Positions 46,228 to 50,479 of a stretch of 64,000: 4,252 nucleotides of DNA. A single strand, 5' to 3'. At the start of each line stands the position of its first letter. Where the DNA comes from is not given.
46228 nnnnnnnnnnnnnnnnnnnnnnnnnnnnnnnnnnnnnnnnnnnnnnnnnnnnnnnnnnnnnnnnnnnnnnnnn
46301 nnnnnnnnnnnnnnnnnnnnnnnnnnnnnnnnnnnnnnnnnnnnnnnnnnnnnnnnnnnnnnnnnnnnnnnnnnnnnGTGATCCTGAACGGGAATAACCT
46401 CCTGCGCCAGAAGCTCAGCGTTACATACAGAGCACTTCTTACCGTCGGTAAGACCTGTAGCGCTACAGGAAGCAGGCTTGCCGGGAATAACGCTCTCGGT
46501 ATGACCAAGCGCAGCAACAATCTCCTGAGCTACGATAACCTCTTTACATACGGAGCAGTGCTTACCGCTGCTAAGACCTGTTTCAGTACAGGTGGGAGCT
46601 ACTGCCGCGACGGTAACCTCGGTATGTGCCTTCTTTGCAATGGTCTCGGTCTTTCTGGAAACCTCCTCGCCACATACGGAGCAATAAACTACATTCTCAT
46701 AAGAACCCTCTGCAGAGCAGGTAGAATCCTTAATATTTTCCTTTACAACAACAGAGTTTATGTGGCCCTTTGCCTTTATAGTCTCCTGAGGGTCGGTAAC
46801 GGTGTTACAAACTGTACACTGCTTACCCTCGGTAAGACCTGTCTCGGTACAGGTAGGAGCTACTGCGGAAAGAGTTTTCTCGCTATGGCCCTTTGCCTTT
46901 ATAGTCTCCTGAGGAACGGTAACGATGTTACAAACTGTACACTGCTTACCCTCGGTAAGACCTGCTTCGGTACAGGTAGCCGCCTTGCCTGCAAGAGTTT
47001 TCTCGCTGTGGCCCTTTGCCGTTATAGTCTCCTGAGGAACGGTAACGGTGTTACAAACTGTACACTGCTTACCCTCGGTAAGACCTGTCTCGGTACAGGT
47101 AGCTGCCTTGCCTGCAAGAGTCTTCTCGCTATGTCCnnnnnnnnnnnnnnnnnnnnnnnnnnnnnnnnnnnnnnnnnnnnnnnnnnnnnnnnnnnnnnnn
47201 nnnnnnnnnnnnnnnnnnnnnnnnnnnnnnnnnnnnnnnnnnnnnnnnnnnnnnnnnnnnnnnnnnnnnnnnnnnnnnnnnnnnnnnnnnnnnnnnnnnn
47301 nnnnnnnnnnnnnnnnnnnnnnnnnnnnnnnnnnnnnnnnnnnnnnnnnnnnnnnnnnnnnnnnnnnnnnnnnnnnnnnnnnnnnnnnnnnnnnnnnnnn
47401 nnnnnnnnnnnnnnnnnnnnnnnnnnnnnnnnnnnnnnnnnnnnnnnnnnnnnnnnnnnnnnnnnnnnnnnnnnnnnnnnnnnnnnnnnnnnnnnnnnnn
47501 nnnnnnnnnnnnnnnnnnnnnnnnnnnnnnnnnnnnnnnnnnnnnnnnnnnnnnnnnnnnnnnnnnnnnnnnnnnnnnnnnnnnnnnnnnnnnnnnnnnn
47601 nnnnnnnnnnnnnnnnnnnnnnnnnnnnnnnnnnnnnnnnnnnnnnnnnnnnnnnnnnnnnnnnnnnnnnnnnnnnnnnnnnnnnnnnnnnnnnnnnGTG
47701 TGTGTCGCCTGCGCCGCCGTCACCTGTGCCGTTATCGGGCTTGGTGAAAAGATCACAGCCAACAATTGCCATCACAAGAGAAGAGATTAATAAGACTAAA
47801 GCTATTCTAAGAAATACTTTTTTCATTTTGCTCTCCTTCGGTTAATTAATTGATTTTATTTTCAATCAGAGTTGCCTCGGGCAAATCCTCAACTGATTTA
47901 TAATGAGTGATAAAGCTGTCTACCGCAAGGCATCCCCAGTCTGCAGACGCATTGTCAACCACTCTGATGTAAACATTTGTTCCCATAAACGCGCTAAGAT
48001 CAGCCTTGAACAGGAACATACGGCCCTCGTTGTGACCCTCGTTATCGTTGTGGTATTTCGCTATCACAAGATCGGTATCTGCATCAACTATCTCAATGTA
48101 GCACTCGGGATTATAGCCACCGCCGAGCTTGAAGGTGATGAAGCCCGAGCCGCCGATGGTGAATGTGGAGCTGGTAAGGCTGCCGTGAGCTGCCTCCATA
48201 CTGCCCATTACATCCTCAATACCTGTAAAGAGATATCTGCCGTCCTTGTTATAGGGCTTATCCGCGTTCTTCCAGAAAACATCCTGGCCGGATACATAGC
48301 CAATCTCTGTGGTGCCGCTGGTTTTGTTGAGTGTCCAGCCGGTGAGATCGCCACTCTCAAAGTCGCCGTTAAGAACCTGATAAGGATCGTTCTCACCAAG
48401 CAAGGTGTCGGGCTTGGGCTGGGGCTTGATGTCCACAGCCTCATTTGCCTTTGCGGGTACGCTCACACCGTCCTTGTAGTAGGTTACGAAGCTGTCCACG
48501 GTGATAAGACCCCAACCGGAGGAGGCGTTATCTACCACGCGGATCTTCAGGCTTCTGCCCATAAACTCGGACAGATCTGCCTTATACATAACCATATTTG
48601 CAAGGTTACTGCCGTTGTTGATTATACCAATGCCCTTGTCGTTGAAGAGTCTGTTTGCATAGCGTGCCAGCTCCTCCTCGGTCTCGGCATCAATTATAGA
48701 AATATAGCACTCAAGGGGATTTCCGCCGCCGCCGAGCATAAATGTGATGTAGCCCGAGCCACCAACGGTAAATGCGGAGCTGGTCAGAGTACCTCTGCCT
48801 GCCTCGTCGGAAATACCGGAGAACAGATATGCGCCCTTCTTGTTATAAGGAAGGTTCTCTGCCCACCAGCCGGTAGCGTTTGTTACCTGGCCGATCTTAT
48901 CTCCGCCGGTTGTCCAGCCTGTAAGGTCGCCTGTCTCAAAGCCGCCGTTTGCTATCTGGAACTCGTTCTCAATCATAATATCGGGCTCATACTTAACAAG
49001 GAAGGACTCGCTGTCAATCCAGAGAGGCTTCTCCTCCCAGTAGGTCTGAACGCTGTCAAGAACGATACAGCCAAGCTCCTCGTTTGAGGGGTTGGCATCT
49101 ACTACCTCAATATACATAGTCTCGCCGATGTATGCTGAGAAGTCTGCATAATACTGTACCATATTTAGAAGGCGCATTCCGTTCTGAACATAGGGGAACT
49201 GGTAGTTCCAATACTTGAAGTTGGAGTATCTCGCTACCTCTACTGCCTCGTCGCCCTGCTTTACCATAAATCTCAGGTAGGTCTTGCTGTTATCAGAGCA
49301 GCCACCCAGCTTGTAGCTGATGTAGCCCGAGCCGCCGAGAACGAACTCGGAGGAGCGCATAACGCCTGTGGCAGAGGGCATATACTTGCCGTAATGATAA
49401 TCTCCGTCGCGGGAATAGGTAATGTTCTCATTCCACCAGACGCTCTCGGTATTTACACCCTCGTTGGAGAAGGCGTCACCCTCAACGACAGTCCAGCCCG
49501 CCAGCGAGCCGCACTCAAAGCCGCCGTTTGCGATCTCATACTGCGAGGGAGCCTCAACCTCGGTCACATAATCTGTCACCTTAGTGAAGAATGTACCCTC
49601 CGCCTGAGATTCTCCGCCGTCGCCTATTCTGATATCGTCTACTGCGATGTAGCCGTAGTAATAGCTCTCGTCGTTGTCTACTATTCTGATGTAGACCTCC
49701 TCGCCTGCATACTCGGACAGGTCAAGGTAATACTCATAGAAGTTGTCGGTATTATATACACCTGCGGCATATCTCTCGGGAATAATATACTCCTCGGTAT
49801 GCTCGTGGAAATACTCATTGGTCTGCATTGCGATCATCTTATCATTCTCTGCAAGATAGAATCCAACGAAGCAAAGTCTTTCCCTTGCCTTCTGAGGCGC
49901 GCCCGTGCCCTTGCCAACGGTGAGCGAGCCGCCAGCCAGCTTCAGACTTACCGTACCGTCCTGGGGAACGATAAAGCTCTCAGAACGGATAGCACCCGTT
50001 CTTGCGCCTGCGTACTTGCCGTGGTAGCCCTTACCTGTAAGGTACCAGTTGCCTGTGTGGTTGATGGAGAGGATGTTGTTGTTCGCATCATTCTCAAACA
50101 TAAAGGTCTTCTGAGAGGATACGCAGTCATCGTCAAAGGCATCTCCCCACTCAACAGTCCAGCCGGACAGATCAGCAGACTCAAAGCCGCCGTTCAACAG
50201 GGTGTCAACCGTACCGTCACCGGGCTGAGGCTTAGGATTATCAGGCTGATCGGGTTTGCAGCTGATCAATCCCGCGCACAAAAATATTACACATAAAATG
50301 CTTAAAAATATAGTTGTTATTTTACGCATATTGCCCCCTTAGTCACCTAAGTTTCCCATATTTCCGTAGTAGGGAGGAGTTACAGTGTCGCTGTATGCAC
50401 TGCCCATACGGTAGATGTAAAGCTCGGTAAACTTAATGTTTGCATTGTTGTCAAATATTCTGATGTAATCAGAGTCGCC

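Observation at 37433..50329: Twelve copies of an unassigned NGxFE-type beta-sandwich module across three consecutive giant lipoproteins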

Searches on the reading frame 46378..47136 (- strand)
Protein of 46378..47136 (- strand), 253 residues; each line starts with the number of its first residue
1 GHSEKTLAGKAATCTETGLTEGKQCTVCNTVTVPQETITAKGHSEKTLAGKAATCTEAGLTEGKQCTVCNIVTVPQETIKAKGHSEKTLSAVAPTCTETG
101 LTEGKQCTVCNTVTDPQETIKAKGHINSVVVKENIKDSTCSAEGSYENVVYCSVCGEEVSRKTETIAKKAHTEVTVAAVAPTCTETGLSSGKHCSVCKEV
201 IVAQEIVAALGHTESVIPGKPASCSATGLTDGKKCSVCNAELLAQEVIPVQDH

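Call 93: search_solved_structures(query=window:46378-47136:-, max_evalue=1)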
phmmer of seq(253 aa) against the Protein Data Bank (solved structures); distinct sequences matched with E-value up to 1: 0.

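Call 94: search_protein_families(library=ncbifam, proteins=[window:46378-47136:-], max_evalue=1)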
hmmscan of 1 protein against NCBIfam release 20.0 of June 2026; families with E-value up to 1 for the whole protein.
seq(253 aa): 4 families
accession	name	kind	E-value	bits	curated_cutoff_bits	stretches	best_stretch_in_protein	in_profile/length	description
NF004459.0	PRK05787.2-2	equivalog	0.017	14.8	298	0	87-120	155-188/210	cobalt-precorrin-7 (C(5))-methyltransferase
NF005878.0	PRK07825.1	subfamily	0.048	13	287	1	163-209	166-212/278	short chain dehydrogenase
NF010543.0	PRK13933.1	equivalog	0.36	10.3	280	1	163-230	16-81/253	stationary phase survival protein SurE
NF045645.1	DVU_1557_fam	equivalog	0.65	10.2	60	0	23-41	31-49/60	DVU_1557 family redox protein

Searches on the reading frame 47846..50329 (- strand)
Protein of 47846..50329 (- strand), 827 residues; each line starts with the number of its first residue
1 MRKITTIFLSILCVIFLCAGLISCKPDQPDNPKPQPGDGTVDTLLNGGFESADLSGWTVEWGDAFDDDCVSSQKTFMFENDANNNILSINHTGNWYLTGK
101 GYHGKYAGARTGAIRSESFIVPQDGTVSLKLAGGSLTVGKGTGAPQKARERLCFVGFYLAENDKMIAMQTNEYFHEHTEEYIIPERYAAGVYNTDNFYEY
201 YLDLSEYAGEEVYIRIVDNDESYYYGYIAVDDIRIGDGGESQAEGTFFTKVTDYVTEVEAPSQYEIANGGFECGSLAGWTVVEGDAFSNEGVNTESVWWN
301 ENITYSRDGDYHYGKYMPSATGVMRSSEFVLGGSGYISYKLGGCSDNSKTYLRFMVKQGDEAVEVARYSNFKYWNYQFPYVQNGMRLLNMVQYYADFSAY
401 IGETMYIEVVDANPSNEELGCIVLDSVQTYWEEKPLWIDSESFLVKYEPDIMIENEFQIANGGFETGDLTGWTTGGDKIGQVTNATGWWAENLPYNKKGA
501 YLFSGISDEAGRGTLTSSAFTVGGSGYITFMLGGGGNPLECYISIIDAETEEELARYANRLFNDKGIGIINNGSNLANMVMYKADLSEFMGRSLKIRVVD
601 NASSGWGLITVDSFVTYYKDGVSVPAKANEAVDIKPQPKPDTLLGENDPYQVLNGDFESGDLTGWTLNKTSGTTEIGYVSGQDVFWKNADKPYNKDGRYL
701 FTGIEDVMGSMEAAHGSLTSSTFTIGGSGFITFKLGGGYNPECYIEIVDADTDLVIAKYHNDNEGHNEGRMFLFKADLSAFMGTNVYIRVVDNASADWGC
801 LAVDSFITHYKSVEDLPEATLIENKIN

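Call 6: search_protein_families(library=pfam, proteins=[window:47846-50329:-], max_evalue=0.1)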
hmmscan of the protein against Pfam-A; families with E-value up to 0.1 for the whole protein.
window:47846-50329:- (827 aa): 2 families
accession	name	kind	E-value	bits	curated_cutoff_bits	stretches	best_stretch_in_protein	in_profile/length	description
PF02018.23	CBM_4_9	-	0.0009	20.1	25.9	0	652-677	4-31/136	Carbohydrate binding domain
PF00932.25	LTD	-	0.034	15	34.3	0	44-91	27-74/109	Lamin Tail Domain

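Call 18: search_protein_families(library=ncbifam, proteins=[window:47846-50329:-], max_evalue=0.1)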
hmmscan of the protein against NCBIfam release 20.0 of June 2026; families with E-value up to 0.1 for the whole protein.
window:47846-50329:- (827 aa): 1 family
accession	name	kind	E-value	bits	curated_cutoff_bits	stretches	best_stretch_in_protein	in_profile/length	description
NF033675.1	NTTRR-F1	subfamily_domain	2.6e-12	47.2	70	1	458-506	5-53/155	NTTRR-F1 domain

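Call 84: find_homologous_proteins(query=window:47846-50329:-, max_evalue=1e-20)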
Query window:47846-50329:- (827 aa): 1153 proteins with E <= 1e-20 among 8000 candidates; the best 120 are listed.
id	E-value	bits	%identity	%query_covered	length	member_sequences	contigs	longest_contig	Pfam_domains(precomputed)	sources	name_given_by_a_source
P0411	0.0e+0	1926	100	100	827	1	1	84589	-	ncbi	-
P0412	0.0e+0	1709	87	100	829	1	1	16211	-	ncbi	-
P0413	0.0e+0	1708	87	100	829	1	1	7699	-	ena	-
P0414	0.0e+0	1696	87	100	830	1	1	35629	-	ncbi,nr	ncbi:MAG: hypothetical protein IKJ25_04965 [Clostridia bacterium]|nr:hypothetical protein [Clostridi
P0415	0.0e+0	1696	87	100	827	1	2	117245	-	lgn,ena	-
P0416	0.0e+0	1694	87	100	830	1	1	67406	-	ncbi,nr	ncbi:MAG: hypothetical protein IJW93_06360 [Clostridia bacterium]|nr:hypothetical protein [Clostridi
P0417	0.0e+0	1694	87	100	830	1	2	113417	-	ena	-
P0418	0.0e+0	1693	87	100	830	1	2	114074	-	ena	-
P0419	0.0e+0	1693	87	100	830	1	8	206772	-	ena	-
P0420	0.0e+0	1692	87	100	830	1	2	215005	-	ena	-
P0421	0.0e+0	1691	87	100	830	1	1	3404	-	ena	-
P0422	0.0e+0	1691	87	100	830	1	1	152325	-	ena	-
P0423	0.0e+0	1673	86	100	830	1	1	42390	-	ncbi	-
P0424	0.0e+0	1664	87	98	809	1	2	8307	-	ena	-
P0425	0.0e+0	1661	86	100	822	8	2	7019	-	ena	-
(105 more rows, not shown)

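Call 85: find_encoding_contigs(protein=P0411, flank=1000, max_places=2)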
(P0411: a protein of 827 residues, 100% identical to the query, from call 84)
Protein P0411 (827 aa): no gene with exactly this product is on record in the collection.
